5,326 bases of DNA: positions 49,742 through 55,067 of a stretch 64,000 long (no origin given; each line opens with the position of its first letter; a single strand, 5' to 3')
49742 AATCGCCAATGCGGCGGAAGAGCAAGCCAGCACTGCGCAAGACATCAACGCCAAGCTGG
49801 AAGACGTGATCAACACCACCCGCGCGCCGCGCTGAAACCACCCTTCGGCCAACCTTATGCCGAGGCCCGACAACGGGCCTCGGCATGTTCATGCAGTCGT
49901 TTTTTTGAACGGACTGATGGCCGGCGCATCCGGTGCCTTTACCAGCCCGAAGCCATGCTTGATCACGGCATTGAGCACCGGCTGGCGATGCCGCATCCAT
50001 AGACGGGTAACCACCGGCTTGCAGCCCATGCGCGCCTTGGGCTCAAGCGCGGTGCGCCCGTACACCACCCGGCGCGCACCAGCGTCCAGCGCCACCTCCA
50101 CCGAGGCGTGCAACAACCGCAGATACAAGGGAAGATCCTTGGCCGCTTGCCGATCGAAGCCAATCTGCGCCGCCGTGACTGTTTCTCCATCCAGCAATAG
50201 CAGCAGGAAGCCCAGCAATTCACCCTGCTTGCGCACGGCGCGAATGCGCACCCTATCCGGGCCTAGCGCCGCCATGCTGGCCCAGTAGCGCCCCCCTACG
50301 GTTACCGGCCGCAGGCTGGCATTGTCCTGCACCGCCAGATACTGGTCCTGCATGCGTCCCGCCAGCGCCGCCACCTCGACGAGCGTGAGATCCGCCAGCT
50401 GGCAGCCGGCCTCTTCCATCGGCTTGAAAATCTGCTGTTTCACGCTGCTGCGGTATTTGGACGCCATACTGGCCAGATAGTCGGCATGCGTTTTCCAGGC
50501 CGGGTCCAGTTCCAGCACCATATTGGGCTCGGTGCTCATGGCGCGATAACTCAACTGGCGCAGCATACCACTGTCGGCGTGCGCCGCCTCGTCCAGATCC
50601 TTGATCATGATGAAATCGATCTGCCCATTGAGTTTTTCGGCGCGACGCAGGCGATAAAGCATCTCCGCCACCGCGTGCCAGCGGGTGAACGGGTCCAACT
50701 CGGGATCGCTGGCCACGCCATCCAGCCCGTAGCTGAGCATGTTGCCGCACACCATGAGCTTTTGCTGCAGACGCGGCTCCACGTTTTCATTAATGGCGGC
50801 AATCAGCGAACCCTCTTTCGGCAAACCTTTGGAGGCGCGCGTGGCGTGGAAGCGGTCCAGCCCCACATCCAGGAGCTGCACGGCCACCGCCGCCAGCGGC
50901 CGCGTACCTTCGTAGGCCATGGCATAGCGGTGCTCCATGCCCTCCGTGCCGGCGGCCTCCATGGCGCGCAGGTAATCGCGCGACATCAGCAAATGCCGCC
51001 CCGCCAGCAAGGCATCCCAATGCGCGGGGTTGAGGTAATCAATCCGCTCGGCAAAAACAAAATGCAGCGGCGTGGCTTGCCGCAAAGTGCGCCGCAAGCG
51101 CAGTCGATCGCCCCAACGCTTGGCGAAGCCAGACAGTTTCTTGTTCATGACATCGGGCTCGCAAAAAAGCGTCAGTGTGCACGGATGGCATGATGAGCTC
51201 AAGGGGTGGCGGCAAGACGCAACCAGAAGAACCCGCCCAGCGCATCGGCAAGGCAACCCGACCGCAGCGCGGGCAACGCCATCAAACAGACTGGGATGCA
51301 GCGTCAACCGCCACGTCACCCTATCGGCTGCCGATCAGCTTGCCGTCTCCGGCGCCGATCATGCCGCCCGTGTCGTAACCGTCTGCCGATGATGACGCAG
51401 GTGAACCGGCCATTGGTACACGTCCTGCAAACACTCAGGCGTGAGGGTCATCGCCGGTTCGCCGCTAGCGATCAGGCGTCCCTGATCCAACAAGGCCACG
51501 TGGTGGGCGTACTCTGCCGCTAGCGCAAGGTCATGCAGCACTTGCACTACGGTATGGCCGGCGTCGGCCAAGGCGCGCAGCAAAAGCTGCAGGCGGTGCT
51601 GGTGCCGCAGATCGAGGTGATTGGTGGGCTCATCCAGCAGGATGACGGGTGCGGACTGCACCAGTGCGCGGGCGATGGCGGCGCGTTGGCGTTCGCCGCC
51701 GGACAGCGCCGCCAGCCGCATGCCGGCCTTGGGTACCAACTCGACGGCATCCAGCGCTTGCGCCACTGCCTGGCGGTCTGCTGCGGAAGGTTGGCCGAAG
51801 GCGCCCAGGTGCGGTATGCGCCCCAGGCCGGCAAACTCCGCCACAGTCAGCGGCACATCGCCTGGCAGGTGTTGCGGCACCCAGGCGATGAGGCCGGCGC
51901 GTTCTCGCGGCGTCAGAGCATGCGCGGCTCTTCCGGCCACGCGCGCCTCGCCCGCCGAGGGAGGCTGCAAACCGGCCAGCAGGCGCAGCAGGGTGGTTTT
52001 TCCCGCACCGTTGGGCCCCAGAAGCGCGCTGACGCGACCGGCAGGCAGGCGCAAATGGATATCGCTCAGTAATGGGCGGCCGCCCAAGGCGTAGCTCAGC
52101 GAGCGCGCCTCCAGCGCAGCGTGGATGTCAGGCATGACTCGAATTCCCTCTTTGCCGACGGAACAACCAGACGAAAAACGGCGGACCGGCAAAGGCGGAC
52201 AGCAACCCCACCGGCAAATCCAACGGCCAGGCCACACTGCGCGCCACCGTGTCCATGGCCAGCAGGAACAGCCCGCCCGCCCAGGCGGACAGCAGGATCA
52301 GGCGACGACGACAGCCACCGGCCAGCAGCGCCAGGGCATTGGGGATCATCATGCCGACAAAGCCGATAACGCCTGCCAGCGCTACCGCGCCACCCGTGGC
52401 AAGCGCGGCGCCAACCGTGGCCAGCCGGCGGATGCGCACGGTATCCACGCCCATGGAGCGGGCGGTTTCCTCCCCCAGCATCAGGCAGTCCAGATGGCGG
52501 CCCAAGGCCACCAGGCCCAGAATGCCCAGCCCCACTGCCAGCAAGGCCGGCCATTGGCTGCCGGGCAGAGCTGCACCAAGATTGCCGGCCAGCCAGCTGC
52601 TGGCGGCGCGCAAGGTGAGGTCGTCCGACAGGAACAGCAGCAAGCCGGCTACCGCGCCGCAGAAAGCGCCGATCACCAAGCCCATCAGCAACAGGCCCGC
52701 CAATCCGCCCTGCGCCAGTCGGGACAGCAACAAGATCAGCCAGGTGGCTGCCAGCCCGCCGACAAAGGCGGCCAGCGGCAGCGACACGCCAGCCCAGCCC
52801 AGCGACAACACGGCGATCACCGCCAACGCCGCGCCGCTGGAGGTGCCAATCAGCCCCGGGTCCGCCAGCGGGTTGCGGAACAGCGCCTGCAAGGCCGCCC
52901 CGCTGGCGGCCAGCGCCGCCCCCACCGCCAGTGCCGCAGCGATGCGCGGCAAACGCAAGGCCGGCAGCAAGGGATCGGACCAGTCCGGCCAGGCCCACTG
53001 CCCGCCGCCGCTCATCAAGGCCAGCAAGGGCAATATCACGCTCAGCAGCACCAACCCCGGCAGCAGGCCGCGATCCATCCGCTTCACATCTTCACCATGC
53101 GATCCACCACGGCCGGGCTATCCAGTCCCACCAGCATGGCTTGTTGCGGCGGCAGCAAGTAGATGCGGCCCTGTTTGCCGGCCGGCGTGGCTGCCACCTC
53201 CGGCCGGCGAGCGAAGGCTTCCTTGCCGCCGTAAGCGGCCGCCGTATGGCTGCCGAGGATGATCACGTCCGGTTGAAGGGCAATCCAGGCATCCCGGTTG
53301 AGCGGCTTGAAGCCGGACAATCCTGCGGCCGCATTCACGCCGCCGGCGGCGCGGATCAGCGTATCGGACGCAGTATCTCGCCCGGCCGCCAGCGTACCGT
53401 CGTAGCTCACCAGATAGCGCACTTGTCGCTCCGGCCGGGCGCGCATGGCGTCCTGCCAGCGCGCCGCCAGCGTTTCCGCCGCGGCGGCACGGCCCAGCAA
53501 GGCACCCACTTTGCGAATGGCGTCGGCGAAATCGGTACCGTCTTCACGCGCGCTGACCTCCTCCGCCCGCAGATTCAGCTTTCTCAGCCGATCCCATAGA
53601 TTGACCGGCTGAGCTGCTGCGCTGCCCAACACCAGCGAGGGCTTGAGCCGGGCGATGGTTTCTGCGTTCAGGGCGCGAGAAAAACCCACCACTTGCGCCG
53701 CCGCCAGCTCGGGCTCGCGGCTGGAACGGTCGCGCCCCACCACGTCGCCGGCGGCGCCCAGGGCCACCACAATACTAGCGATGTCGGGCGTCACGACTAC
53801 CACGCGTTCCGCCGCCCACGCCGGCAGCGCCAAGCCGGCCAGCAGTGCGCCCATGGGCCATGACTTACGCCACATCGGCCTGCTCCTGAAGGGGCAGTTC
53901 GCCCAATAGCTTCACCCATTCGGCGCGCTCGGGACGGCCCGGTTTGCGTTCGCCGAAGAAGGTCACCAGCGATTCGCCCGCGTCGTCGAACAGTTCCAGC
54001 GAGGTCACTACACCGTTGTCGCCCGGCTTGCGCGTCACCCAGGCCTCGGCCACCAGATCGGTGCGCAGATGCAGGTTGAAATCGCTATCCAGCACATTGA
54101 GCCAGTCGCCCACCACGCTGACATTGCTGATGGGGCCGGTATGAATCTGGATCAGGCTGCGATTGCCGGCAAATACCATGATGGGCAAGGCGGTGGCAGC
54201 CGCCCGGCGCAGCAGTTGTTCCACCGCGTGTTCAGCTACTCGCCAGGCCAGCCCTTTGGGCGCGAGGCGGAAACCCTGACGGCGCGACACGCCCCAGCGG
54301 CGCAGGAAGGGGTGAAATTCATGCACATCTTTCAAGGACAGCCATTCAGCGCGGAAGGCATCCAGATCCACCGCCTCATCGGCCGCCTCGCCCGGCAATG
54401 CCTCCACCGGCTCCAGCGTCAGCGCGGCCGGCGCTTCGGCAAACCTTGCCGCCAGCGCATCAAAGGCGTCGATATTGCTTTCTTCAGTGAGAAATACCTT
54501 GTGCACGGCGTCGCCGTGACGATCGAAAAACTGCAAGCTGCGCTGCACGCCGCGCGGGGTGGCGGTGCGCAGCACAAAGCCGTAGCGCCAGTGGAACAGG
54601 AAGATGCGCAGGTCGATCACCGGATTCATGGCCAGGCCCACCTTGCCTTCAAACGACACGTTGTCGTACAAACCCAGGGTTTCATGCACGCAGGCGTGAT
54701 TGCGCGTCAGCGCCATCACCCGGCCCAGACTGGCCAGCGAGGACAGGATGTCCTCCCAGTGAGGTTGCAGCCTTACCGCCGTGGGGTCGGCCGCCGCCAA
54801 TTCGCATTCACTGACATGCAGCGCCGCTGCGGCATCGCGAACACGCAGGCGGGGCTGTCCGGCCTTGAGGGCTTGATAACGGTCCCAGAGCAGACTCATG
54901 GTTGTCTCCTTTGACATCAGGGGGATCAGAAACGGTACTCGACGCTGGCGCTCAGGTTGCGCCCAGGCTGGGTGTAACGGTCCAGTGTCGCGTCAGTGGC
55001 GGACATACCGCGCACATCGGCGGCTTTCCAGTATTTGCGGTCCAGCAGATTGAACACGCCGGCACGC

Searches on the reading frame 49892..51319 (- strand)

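Call 55: search_protein_families(library=pfam, proteins=[window:49892-51319:-], max_evalue=0.00001)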
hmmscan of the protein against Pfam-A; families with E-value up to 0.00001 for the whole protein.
window:49892-51319:- (476 aa): 1 family
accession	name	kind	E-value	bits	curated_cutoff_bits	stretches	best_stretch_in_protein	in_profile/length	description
PF13480.13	Acetyltransf_6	-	1.6e-06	28.7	22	1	314-423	25-137/143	Acetyltransferase (GNAT) domain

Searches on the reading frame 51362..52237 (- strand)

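Call 55: search_protein_families(library=pfam, proteins=[window:51362-52237:-], max_evalue=0.00001)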
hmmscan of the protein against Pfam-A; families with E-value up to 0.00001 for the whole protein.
window:51362-52237:- (292 aa): 3 families
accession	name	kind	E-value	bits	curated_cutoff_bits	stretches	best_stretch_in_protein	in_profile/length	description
PF00005.33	ABC_tran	-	1.5e-30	107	25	1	57-206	1-137/137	ABC transporter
PF13304.12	AAA_21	-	7.6e-10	39.8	27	0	70-98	2-26/304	AAA domain, putative AbiEii toxin, Type IV TA system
PF02463.25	SMC_N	-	2.7e-07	30.7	40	0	159-230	119-193/220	RecF/RecN/SMC N terminal domain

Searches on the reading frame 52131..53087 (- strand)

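Call 55: search_protein_families(library=pfam, proteins=[window:52131-53087:-], max_evalue=0.00001)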
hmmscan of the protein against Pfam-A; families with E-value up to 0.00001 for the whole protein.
window:52131-53087:- (319 aa): 1 family
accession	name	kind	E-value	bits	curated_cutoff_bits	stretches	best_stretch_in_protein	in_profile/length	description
PF01032.23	FecCD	-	1.2e-71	241.8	26.5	1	38-311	35-311/311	FecCD transport family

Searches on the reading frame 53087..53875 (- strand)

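Call 55: search_protein_families(library=pfam, proteins=[window:53087-53875:-], max_evalue=0.00001)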
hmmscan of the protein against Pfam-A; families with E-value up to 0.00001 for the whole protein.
window:53087-53875:- (263 aa): 1 family
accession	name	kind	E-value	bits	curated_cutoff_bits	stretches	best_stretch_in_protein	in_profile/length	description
PF01497.23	Peripla_BP_2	-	1.2e-30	107.2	27.5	1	25-244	1-234/235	Periplasmic binding protein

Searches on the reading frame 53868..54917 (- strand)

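Call 55: search_protein_families(library=pfam, proteins=[window:53868-54917:-], max_evalue=0.00001)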
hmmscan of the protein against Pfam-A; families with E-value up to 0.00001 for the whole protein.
window:53868-54917:- (350 aa): 2 families
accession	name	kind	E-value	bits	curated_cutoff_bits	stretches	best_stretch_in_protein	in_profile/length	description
PF05171.18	HemS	-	3.6e-81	269.8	24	2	209-341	1-128/128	Haemin-degrading HemS.ChuX domain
PF06228.19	ChuX_HutX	-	2.9e-59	199.2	25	2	30-155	1-134/134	Haem utilisation ChuX/HutX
